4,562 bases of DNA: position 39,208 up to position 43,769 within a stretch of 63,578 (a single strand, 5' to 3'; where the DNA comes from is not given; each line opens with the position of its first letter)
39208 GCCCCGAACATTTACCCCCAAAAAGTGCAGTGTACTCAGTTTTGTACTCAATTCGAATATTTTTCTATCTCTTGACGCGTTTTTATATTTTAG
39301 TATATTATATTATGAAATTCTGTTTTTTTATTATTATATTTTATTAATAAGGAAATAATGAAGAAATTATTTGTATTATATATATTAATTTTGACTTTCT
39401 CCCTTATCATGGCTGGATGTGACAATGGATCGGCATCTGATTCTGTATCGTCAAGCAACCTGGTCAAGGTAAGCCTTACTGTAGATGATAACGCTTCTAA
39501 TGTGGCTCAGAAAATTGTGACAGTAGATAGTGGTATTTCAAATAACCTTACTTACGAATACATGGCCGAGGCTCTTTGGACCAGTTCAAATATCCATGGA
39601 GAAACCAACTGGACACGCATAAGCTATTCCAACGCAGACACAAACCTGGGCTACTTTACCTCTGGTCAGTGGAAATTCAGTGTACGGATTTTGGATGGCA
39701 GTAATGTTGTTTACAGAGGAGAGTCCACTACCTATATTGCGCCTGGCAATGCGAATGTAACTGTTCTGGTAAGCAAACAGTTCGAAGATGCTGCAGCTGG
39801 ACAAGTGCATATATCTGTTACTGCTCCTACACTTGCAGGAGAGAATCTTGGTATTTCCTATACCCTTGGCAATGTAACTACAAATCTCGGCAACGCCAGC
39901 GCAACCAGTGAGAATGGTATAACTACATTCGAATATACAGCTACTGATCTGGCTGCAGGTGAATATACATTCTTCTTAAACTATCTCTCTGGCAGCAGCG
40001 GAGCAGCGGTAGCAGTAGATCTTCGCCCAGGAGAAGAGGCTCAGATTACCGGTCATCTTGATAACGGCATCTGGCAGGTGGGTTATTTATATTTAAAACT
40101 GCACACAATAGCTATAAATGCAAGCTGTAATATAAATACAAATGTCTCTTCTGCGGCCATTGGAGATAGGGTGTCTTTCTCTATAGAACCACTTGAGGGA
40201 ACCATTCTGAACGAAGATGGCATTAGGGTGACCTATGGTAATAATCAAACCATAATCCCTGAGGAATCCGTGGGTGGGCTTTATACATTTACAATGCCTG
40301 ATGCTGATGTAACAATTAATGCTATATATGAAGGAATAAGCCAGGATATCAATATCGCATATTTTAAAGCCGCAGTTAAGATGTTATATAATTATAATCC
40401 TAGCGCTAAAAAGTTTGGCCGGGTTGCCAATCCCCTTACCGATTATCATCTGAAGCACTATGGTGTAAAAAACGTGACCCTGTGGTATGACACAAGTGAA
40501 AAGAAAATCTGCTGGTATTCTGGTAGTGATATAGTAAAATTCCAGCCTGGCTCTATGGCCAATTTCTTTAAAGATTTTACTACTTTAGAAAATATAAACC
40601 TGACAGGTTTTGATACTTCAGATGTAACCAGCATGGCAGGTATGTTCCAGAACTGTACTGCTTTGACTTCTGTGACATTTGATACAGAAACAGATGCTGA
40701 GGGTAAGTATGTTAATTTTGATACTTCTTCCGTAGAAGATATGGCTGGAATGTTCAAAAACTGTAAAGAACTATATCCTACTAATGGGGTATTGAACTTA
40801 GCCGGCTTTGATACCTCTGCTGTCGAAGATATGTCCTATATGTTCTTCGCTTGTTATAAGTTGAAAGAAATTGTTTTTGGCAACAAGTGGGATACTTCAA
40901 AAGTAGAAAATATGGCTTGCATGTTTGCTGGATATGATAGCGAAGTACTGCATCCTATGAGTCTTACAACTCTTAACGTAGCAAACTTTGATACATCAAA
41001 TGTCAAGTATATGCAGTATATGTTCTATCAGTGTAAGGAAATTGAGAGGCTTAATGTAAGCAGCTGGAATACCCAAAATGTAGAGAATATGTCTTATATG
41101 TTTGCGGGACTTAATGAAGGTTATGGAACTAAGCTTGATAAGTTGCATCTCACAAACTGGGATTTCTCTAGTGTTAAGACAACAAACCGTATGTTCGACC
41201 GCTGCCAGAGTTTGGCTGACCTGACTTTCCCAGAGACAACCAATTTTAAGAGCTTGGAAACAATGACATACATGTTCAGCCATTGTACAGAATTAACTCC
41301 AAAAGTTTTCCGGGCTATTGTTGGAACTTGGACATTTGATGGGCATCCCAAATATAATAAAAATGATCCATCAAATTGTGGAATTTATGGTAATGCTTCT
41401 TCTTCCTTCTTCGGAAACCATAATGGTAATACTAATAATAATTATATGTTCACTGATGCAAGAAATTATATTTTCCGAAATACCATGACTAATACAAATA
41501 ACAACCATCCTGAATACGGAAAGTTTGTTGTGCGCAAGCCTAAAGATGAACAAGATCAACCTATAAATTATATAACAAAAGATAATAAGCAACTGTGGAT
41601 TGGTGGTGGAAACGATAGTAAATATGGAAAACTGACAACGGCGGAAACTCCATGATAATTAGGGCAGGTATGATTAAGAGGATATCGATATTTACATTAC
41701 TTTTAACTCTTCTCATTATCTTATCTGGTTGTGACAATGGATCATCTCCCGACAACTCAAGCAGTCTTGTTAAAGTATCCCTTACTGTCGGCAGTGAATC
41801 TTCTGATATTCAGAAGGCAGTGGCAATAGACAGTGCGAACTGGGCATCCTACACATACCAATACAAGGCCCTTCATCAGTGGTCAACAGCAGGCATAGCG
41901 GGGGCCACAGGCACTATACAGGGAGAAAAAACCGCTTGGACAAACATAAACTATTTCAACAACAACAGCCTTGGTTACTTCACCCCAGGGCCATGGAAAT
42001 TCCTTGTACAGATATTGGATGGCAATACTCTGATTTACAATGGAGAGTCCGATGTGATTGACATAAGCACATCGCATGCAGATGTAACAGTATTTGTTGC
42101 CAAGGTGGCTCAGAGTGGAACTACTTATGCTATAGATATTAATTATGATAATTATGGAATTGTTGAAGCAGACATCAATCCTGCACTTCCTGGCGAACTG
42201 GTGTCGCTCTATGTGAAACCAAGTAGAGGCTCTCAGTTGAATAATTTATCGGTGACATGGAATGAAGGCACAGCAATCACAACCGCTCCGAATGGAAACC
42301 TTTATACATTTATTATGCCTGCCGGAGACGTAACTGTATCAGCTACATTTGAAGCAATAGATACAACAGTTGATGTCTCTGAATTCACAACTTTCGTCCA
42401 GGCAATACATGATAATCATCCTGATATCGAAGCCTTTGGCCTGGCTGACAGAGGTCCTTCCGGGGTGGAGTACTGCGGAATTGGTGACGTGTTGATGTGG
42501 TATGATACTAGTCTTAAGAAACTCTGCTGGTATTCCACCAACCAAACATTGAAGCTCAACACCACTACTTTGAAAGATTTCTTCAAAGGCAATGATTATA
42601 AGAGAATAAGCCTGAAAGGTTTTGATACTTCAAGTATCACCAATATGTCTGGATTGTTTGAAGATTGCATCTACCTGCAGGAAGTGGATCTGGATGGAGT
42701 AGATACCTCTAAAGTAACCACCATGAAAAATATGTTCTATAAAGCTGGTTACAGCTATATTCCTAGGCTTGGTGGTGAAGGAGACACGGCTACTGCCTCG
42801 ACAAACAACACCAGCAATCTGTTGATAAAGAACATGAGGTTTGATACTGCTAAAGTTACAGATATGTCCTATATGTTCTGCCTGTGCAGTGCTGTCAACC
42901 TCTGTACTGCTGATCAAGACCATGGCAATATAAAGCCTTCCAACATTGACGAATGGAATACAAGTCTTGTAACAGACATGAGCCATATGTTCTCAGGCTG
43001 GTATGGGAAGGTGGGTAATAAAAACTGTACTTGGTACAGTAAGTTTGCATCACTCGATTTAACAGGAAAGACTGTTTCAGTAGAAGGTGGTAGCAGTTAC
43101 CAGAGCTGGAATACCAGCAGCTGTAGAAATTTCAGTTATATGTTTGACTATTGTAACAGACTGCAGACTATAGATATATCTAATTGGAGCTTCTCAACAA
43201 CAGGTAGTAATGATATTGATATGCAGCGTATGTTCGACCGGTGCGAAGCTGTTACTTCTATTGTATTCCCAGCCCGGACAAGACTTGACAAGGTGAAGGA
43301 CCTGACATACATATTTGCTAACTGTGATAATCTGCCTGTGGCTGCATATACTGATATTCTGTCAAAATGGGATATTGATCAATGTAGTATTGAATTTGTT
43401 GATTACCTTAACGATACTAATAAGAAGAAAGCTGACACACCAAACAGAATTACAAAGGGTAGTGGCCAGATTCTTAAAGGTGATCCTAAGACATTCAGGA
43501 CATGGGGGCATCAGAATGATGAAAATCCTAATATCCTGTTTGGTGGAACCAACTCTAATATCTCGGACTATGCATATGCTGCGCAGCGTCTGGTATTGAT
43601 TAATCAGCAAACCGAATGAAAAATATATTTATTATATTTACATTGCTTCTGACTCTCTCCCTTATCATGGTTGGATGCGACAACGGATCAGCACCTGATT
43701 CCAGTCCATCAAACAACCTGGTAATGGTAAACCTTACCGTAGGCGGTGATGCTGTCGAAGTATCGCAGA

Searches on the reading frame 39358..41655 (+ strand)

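Call 19: search_protein_families(library=pfam, proteins=[window:39358-41655:+], max_evalue=0.001)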
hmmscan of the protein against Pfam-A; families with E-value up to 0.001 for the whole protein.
window:39358-41655:+ (765 aa): 2 families
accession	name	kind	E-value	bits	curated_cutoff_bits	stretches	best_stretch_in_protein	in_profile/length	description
PF03382.20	DUF285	-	9.4e-36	122.6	25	3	538-647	14-114/120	Mycoplasma protein of unknown function, DUF285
PF13306.12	LRR_5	-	0.00022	21.6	27.7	0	539-646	36-126/127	BspA type Leucine rich repeat region (6 copies)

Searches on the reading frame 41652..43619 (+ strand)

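Call 19: search_protein_families(library=pfam, proteins=[window:41652-43619:+], max_evalue=0.001)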
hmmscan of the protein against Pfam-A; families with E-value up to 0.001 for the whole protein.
window:41652-43619:+ (655 aa): 2 families
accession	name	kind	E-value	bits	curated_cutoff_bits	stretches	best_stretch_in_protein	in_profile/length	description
PF03382.20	DUF285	-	1.2e-23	83.6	25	3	304-365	25-85/120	Mycoplasma protein of unknown function, DUF285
PF18998.6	Flg_new_2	-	2.8e-07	30.8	23.6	1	159-236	1-72/73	Divergent InlB B-repeat domain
